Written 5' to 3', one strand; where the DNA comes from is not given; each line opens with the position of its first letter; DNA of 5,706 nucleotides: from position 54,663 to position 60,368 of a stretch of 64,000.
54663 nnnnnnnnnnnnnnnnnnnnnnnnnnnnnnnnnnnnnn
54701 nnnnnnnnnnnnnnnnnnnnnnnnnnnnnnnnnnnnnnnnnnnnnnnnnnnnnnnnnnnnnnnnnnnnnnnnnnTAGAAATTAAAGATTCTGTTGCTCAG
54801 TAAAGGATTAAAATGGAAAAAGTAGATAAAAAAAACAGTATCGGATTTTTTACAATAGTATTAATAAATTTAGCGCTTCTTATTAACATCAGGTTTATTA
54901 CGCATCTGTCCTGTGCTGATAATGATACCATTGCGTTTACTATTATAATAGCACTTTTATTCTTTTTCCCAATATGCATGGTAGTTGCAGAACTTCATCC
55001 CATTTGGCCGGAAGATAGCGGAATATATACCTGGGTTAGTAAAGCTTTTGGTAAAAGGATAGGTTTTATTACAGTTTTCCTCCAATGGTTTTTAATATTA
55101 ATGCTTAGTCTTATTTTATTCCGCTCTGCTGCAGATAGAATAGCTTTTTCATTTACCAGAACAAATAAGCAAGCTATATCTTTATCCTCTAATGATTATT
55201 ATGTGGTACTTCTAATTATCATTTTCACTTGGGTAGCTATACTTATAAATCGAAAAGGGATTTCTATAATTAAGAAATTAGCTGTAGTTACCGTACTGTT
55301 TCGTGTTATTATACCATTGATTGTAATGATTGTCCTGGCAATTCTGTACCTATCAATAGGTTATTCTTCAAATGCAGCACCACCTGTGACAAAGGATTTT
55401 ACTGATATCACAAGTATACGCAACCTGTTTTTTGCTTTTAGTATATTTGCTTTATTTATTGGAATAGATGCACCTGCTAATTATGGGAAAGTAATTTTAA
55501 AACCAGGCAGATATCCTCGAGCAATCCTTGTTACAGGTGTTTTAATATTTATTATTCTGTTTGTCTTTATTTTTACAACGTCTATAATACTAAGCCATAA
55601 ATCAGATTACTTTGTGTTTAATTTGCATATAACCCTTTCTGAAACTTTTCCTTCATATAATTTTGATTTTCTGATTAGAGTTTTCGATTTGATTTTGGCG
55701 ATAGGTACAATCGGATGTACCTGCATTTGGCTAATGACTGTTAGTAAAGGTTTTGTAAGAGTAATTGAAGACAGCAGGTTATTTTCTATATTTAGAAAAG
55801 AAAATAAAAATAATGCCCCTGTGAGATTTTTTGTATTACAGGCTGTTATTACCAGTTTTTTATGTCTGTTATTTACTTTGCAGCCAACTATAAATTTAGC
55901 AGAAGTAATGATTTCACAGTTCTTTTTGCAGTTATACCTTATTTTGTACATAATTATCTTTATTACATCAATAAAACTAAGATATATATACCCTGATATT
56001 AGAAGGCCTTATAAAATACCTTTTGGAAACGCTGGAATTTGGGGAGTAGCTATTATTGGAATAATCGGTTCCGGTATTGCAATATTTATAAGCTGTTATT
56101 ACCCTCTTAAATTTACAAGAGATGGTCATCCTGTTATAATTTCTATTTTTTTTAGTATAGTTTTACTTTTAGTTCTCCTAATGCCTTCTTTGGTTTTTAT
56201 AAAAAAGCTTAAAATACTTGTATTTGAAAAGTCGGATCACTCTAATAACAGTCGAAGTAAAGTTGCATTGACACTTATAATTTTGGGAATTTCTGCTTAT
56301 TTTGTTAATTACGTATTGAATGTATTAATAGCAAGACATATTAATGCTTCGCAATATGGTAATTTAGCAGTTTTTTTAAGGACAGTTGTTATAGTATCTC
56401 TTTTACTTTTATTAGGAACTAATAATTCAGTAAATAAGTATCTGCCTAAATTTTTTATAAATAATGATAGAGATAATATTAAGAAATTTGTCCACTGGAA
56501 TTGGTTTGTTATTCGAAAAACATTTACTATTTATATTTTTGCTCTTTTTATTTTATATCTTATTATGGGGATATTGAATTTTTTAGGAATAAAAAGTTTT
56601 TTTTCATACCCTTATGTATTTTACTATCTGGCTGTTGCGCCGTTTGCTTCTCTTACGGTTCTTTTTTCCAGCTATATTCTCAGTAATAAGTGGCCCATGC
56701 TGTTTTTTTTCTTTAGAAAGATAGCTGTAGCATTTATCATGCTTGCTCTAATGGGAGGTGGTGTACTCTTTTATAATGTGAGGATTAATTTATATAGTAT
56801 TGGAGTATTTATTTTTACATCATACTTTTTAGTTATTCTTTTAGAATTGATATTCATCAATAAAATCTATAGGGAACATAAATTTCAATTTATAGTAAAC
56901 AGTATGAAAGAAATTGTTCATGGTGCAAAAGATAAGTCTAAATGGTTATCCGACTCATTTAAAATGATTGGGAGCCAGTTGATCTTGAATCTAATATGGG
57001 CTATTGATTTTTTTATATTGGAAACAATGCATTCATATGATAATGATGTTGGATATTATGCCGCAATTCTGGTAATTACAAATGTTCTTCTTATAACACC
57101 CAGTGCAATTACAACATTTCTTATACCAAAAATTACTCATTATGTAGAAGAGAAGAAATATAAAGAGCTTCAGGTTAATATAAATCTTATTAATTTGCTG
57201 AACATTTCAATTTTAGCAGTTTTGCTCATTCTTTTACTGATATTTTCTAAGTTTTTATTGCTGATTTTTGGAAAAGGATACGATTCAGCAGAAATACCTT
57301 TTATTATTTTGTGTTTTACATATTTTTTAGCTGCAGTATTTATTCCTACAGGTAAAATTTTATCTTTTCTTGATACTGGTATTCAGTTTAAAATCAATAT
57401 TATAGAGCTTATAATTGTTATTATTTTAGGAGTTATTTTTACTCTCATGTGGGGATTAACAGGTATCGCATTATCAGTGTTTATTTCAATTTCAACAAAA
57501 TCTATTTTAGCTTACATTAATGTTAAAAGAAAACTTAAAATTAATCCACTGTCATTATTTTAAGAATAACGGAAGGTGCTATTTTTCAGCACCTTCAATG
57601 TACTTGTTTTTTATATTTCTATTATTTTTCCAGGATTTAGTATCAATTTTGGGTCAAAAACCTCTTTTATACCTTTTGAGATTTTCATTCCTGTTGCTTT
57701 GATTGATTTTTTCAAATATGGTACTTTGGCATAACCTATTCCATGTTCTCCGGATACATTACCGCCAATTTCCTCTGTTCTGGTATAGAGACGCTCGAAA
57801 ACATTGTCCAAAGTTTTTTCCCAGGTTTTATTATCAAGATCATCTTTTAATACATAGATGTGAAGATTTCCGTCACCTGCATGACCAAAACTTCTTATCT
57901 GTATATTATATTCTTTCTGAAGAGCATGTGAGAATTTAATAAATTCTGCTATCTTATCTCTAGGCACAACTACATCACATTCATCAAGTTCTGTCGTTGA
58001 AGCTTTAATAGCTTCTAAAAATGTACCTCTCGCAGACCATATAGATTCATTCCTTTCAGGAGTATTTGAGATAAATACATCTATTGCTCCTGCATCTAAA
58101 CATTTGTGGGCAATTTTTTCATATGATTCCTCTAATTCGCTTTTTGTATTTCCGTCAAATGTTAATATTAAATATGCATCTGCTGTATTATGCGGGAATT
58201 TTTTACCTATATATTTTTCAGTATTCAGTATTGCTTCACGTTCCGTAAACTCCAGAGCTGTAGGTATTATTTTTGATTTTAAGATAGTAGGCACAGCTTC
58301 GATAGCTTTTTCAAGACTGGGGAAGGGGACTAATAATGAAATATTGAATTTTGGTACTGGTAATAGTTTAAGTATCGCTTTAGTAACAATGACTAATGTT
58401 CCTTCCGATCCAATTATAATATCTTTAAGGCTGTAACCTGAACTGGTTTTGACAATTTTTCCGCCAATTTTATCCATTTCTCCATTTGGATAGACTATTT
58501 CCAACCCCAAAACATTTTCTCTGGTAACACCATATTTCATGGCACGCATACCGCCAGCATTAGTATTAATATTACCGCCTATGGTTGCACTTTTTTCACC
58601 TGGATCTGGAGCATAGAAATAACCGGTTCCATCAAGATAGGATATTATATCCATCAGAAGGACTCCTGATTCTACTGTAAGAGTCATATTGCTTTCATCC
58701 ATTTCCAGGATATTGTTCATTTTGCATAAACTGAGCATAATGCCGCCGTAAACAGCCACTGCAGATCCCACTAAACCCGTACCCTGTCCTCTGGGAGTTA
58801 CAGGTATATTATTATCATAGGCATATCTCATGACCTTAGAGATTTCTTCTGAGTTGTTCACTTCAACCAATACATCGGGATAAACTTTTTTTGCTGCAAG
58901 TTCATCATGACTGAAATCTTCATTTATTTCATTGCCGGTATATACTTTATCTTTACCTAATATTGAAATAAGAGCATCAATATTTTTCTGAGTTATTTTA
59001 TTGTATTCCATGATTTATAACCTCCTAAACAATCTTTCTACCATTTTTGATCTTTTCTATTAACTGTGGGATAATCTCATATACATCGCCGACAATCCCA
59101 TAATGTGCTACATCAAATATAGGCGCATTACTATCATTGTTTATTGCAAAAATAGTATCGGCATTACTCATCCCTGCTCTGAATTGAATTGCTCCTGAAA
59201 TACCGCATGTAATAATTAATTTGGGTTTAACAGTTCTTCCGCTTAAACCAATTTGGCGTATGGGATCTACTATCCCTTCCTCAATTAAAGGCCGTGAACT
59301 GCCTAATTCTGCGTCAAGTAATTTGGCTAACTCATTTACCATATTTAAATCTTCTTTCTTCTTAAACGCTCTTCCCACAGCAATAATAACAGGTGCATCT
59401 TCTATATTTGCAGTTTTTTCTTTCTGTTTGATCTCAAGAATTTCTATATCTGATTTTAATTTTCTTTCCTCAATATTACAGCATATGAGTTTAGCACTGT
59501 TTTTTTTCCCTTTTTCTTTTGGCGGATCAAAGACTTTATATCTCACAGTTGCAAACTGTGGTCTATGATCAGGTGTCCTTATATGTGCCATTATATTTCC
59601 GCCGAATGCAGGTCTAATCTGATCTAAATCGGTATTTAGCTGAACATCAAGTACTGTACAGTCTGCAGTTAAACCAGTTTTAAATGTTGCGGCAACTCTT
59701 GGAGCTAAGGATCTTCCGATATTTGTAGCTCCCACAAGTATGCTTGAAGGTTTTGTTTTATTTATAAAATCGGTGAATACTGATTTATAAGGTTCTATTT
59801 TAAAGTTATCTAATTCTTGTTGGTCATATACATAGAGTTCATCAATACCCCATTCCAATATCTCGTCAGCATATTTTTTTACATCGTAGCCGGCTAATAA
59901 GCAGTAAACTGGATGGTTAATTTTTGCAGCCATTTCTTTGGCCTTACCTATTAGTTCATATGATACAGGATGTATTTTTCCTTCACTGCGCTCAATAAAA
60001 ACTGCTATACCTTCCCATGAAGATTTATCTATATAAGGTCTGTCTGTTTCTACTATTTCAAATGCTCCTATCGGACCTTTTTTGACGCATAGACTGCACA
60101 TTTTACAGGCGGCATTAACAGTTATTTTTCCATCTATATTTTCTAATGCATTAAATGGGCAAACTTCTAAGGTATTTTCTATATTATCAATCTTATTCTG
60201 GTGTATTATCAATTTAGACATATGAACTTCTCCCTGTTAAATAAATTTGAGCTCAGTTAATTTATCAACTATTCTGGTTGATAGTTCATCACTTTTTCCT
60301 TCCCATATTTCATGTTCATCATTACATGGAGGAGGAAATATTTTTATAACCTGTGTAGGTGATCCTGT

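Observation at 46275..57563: Four tandem paralogues of a ~24-TM fusion protein: GadC/YjeM-like APC permease joined to a Wzx/PST-like MOP flippase domain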

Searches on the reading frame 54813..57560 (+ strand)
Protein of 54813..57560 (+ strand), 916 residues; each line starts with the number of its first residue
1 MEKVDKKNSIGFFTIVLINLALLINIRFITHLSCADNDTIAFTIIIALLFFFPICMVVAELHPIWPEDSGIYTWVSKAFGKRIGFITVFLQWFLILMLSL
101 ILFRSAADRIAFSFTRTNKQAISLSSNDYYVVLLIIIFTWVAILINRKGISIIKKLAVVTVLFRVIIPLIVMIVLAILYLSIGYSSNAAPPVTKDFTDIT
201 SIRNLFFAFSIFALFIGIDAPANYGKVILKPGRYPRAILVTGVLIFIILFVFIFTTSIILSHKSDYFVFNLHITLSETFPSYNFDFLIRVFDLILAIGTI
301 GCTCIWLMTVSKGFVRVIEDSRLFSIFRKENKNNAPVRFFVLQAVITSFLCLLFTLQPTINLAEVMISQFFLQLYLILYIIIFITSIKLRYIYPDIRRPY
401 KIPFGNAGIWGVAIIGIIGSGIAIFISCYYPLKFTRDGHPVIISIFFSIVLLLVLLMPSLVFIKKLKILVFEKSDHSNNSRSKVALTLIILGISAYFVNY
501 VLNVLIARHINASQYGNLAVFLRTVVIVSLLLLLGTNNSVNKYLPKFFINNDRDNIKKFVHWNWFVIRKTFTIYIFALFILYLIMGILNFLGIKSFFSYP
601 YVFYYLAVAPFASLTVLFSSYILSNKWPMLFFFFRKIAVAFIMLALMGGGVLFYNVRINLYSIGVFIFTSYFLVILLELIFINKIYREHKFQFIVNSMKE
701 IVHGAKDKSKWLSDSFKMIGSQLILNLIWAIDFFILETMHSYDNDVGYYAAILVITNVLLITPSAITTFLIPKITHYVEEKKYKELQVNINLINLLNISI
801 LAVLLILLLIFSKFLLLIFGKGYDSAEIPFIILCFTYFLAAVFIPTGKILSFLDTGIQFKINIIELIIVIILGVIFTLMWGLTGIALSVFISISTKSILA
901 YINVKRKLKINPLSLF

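Call 3: search_protein_families(library=pfam, proteins=[window:54813-57560:+], max_evalue=1)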
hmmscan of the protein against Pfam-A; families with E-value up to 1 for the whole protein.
window:54813-57560:+ (916 aa): 2 families
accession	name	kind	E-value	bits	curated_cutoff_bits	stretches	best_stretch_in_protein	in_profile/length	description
PF13520.12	AA_permease_2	-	2.3e-35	122.8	27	1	23-432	14-409/427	Amino acid permease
PF01943.22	Polysacc_synt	-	5.4e-08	33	28.2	2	486-775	6-271/274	Polysaccharide biosynthesis protein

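Call 4: search_protein_families(library=ncbifam, proteins=[window:54813-57560:+], max_evalue=1)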
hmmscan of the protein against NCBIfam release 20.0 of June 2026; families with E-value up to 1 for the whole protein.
window:54813-57560:+ (916 aa): 6 families
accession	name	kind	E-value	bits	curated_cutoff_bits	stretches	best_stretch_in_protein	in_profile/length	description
TIGR03813.2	Gln_GABA_anti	equivalog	2.2e-69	234.7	650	1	8-466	2-459/479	glutamine/gamma-aminobutyrate antiporter GadC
NF053662.1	Glu_GABA_anti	equivalog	5e-58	197.2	640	1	10-465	2-446/468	glutamate/gamma-aminobutyrate antiporter GadC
NF040513.1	antiport_TyrP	equivalog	2e-49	168.5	630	1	8-464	3-457/465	tyrosine-tyramine antiporter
TIGR00910.1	2A0307_GadC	equivalog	9e-29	100.4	673.5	1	9-462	15-464/511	glutamate/gamma-aminobutyrate antiporter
TIGR00905.1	2A0302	subfamily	1.4e-13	50.4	409.05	1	47-404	50-398/473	basic amino acid/polyamine antiporter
NF007929.0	PRK10644.1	equivalog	1.9e-08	33.5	574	1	42-382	44-368/445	arginine/agmatine antiporter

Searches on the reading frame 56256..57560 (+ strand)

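Call 27: search_protein_families(library=ncbifam, proteins=[window:56256-57560:+], max_evalue=10)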
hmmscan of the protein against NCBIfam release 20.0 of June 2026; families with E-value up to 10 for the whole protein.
window:56256-57560:+ (435 aa): 0 families

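Call 28: search_protein_families(library=pfam, proteins=[window:56256-57560:+], max_evalue=10)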
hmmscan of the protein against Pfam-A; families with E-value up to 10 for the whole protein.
window:56256-57560:+ (435 aa): 2 families
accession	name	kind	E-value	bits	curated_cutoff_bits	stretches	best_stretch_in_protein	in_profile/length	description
PF01943.22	Polysacc_synt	-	9.9e-12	45.3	28.2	2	5-294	6-271/274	Polysaccharide biosynthesis protein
PF18653.6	Arcadin_1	-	0.19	12.2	25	1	280-319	61-101/111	Arcadin 1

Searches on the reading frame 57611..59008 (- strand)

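Call 13: search_protein_families(library=pfam, proteins=[window:57611-59008:-], max_evalue=0.001)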
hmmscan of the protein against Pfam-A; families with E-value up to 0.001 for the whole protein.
window:57611-59008:- (465 aa): 2 families
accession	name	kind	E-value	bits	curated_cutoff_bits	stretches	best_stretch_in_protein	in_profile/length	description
PF02913.24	FAD-oxidase_C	-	2.3e-61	208.1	21.2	1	219-462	2-248/248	FAD linked oxidases, C-terminal domain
PF01565.28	FAD_binding_4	-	1.6e-39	135.2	26.4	1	44-178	1-135/139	FAD binding domain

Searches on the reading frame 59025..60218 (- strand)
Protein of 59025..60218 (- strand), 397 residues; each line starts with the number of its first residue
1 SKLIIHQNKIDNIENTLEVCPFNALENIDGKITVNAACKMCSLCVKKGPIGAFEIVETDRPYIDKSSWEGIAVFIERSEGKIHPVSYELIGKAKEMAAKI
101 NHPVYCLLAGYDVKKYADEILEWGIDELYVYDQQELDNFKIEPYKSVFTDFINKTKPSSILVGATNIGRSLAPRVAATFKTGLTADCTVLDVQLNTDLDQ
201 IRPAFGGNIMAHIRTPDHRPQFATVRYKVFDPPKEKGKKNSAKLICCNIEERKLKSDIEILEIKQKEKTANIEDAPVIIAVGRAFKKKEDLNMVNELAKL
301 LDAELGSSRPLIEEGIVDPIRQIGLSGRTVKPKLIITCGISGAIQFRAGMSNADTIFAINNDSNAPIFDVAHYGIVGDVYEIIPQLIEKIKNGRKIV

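Call 13: search_protein_families(library=pfam, proteins=[window:59025-60218:-], max_evalue=0.001)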
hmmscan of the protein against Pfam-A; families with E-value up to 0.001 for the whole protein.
window:59025-60218:- (397 aa): 2 families
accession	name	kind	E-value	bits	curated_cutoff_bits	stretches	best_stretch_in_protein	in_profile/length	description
PF01012.27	ETF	-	7.1e-41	140.4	26.7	1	73-239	3-169/181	Electron transfer flavoprotein domain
PF00766.25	ETF_alpha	-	7.5e-30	103.2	27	1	271-351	1-81/81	Electron transfer flavoprotein FAD-binding domain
